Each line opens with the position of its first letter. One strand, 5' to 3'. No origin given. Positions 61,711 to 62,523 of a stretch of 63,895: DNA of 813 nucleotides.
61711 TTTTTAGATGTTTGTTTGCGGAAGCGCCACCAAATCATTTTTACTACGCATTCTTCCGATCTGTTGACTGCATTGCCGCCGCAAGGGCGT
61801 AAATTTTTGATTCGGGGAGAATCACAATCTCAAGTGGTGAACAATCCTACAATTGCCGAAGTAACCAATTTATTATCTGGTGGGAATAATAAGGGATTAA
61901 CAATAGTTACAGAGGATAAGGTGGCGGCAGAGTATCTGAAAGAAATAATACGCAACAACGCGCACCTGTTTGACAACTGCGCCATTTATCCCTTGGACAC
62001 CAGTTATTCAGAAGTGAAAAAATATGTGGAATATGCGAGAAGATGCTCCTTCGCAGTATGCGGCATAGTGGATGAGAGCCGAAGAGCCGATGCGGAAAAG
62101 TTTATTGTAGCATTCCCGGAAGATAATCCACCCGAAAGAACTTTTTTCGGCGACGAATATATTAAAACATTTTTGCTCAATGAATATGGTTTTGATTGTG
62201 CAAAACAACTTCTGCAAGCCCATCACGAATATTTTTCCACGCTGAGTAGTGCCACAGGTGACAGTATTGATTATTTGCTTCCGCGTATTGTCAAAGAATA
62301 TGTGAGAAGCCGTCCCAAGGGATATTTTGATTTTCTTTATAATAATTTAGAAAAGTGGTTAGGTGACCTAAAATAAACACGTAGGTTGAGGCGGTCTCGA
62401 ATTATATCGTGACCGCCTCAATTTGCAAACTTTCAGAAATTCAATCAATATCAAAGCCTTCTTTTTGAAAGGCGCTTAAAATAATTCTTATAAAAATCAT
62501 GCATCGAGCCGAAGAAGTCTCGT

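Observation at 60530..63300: AT-rich island: OLD/PARIS-like ATPase-Toprim gene convergent with DUF3800, a candidate defence module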

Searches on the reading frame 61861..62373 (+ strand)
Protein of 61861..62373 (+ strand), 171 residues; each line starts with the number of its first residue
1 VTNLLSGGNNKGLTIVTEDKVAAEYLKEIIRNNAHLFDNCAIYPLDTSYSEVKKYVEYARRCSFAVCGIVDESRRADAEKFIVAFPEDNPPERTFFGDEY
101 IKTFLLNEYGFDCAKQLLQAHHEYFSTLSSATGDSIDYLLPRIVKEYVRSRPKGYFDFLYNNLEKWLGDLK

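Call 81: search_solved_structures(query=A5, max_evalue=10, show_alignments=3)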
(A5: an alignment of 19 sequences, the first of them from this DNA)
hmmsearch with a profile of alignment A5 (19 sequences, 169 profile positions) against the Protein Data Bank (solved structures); distinct sequences matched with E-value up to 10: 12.
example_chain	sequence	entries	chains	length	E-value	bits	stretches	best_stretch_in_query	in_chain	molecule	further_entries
6yqx_A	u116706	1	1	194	0.00046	23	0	41-73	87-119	de novo designed TIM barrel DeNovoTIM13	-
7p12_A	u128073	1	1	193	0.0011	21.8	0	41-73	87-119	DeNovoTIM13-SB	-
6wvs_A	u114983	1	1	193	0.0078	19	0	41-73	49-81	DeNovoTIM15 hyperstable de novo TIM barrel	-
2l82_A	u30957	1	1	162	0.12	15.2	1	24-81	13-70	DESIGNED PROTEIN OR32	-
3k66_A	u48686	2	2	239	0.15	14.8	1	100-161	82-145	Beta-amyloid-like protein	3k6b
1xqi_A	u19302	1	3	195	0.87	12.4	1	10-53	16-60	Nucleoside diphosphate kinase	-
6wxp_A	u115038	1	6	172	0.96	12.2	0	43-73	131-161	TFD-EE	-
9jla_A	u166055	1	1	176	1.1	12.1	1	48-115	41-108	De novo designed 2OBI-10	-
6wxo_A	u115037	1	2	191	1.2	11.9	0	43-73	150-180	TFD-HE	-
4jmp_A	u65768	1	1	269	1.3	11.8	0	46-87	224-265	C-terminal fragment of CapA, Protein tyrosine kinase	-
3lop_A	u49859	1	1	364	2.5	10.9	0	7-67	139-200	Substrate binding periplasmic protein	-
9sr9_H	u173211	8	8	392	5.6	9.7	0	34-74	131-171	Dehydrogenase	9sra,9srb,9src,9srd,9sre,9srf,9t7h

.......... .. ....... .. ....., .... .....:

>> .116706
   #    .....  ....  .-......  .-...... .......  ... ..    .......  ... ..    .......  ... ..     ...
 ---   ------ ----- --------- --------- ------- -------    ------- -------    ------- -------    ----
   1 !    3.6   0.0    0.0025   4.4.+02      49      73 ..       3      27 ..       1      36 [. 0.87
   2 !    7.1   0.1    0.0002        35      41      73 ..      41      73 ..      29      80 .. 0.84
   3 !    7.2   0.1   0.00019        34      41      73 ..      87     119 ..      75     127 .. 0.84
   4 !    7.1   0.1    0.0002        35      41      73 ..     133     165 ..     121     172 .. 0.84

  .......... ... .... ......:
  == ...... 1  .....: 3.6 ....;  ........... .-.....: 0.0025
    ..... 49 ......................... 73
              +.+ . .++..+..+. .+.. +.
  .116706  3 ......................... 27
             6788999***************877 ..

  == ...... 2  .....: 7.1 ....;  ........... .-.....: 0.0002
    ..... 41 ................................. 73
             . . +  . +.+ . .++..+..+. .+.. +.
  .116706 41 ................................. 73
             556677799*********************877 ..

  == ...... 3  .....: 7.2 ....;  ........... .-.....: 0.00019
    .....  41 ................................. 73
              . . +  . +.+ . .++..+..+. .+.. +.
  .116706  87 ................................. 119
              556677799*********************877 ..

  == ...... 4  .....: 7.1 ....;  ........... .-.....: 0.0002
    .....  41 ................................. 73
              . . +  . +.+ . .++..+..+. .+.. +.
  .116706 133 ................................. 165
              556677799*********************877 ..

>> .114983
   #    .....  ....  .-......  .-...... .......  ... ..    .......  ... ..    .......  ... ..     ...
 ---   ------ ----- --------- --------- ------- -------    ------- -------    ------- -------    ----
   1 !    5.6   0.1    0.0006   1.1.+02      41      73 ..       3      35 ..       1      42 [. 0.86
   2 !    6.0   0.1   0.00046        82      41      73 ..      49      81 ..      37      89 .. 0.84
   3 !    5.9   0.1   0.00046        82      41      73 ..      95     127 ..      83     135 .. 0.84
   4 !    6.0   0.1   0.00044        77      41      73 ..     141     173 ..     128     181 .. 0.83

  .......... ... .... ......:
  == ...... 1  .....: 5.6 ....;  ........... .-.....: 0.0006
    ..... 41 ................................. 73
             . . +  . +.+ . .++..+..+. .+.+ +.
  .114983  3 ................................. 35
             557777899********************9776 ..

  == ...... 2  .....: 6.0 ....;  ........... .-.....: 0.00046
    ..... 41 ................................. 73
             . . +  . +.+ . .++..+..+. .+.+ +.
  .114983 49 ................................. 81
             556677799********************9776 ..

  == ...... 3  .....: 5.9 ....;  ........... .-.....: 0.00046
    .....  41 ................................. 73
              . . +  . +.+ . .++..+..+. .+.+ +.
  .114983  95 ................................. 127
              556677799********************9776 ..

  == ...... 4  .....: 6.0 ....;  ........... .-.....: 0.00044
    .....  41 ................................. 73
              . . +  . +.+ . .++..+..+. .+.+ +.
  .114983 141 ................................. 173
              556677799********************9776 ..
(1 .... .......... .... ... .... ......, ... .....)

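Call 82: search_protein_families(library=pfam, alignment_id=A5, max_evalue=10)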
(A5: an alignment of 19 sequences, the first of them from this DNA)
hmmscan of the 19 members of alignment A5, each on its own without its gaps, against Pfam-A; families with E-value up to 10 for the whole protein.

A. member 1, seq(171 aa): 0 families

B. families by the number of members that match (of 19 scanned): 18 families
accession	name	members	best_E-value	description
PF20469.4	OLD-like_TOPRIM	4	0.0011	Overcoming lysogenization defect protein-like, TOPRIM domain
PF06616.17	BsuBI_PstI_RE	1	0.0012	BsuBI/PstI restriction endonuclease domain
PF16428.10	DUF5025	1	0.003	Domain of unknown function (DUF5025)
PF08970.15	Sda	1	0.02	Sporulation inhibitor A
PF01827.32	FTH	1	0.031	FTH domain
PF19156.5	DUF5838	1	0.047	Family of unknown function (DUF5838)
PF04365.19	BrnT_toxin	1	0.048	Ribonuclease toxin, BrnT, of type II toxin-antitoxin system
PF14551.11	MCM_N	1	0.061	MCM N-terminal domain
PF13838.12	Clathrin_H_link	1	0.064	Clathrin-H-link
PF02811.25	PHP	1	0.084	PHP domain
PF14491.11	DUF4435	1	0.092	Protein of unknown function (DUF4435)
PF13012.11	MitMem_reg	1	0.097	Maintenance of mitochondrial structure and function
PF08830.15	DUF1806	1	0.099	Protein of unknown function (DUF1806)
PF00334.24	NDK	1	0.1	Nucleoside diphosphate kinase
PF03147.19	FDX-ACB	1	0.1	Ferredoxin-fold anticodon binding domain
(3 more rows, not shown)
